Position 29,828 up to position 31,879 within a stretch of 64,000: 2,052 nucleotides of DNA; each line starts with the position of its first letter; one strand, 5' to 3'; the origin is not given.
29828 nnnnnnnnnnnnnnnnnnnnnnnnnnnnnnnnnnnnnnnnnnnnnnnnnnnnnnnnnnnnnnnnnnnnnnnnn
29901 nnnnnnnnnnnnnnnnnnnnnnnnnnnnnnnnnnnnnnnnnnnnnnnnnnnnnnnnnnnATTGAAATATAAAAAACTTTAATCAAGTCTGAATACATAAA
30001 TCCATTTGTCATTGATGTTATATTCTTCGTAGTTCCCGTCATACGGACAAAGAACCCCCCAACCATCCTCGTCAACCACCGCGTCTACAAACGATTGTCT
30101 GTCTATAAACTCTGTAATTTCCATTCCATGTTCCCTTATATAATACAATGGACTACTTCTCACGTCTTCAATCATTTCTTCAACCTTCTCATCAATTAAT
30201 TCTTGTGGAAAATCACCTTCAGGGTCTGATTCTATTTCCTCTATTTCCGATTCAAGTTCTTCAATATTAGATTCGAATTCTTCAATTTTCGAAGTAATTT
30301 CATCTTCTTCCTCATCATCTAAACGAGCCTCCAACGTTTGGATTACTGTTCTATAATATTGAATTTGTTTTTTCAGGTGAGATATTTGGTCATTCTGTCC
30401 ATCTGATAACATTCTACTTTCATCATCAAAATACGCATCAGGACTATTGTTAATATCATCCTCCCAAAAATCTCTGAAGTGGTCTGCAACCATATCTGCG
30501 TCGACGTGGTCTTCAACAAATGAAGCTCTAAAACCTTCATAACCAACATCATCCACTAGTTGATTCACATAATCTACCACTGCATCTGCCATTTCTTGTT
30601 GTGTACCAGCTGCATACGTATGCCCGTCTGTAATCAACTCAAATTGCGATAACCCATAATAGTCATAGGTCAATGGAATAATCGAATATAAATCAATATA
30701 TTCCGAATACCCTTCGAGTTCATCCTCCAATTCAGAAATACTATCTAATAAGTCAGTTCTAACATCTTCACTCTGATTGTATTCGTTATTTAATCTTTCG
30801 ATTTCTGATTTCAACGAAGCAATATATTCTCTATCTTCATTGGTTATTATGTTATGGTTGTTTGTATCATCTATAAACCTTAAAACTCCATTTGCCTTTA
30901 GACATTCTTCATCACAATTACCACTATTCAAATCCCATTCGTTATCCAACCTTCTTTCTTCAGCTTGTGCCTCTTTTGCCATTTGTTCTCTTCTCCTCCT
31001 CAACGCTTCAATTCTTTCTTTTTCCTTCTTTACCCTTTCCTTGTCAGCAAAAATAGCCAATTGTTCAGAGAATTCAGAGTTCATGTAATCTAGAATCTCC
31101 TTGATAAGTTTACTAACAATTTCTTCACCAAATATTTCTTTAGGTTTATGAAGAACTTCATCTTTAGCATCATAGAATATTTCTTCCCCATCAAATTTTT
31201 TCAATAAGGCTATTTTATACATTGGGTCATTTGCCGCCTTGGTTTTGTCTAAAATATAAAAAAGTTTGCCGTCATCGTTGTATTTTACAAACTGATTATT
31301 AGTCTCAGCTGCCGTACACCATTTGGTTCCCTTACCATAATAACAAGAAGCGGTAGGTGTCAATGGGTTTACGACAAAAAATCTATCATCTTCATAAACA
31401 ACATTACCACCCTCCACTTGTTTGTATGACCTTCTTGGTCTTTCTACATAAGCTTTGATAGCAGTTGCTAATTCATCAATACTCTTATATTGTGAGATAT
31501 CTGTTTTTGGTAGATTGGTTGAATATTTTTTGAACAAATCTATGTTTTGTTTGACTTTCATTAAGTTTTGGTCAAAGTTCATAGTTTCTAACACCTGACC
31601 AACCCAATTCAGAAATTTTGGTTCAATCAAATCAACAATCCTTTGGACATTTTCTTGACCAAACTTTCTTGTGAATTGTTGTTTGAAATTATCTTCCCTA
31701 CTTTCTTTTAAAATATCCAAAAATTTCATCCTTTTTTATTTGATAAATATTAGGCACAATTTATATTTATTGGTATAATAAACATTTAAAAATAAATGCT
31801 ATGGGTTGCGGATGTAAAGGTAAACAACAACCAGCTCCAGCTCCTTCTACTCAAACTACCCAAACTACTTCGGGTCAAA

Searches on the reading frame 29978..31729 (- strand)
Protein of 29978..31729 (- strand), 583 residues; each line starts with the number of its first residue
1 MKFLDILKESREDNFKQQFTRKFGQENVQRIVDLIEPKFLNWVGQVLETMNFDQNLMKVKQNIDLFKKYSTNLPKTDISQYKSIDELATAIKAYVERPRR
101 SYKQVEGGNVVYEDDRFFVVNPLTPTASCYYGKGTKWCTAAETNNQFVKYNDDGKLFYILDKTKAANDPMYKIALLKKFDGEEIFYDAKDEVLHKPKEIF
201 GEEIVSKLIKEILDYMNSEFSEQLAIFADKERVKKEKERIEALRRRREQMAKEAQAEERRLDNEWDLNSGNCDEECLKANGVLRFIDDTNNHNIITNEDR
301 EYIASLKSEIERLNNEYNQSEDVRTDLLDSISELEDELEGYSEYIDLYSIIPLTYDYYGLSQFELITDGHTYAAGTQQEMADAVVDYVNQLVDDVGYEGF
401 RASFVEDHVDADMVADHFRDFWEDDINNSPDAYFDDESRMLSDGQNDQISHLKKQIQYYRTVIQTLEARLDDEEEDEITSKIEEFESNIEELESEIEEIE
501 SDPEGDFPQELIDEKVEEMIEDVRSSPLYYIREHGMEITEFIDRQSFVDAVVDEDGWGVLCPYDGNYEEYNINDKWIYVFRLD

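Call 4: search_protein_families(library=phrogs, proteins=[window:29978-31729:-], max_evalue=0.001)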
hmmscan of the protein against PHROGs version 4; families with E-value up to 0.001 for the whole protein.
window:29978-31729:- (583 aa): 3 families
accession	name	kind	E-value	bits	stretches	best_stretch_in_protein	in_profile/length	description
phrog_17056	-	unknown function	1.2e-10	42.4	1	110-243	124-249/420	-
phrog_28193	-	unknown function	1.5e-09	38.3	1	112-197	110-195/681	-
phrog_29176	-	unknown function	0.00016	22.5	1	4-98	60-154/182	-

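Call 82: search_dna_similar(query=window:29978-31729:-, collection=phages, mode=protein, max_rows=12)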
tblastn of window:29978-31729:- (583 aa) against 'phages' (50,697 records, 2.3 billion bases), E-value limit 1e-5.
Records with a match: 12; places in all: 16; records where one place covers at least 80% of the query: 0.
Best place of each record, by identity: <60% 12.
By first word of the organism name: Pseudomonas 11; Salicola 1.
By host as written in the record: Pseudomonas aeruginosa PAO1 5; - 3; Pseudomonas aeruginosa 3; Salicola sp. PV4 1.
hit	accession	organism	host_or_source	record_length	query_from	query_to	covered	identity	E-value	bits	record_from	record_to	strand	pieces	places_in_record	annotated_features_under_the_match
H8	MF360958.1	Salicola phage SCTP-2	Salicola sp. PV4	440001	59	162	18%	36.8%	6e-8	62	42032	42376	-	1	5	48: hypothetical protein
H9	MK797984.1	Pseudomonas phage vB_PaeM_PA5oct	-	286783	26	160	23%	27.4%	1e-7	61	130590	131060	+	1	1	structural protein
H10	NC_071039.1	Pseudomonas phage vB_PaeM_PA5oct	-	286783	26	160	23%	27.4%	1e-7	61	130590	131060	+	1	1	structural protein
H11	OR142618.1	Pseudomonas phage Callisto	Pseudomonas aeruginosa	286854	26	160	23%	26.5%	1e-8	64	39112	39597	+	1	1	hypothetical protein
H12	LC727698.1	Pseudomonas phage sp. 30-3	Pseudomonas aeruginosa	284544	38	160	21%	28.8%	9e-9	65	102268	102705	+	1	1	hypothetical protein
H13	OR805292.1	Pseudomonas phage Cassandra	Pseudomonas aeruginosa PAO1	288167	38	160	21%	28.8%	1e-8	64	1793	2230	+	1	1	hypothetical protein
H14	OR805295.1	Pseudomonas phage Paride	Pseudomonas aeruginosa PAO1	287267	38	160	21%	28.8%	1e-8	64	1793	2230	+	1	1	hypothetical protein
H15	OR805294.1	Pseudomonas phage Ettore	Pseudomonas aeruginosa PAO1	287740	38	160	21%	28.1%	8e-9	65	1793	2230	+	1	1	hypothetical protein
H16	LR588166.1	Pseudomonas phage vB_PaeM_MIJ3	-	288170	39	160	21%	27.6%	4e-8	62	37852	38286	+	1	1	hypothetical protein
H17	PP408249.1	Pseudomonas phage vB_Pa-PAC2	Pseudomonas aeruginosa PAO1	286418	39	160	21%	27.6%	4e-8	62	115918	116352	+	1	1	hypothetical protein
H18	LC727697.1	Pseudomonas phage sp. 30-2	Pseudomonas aeruginosa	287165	39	160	21%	27.6%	4e-8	62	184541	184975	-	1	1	hypothetical protein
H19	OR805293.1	Pseudomonas phage Deifobo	Pseudomonas aeruginosa PAO1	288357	39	160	21%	27.6%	4e-8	62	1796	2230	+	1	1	hypothetical protein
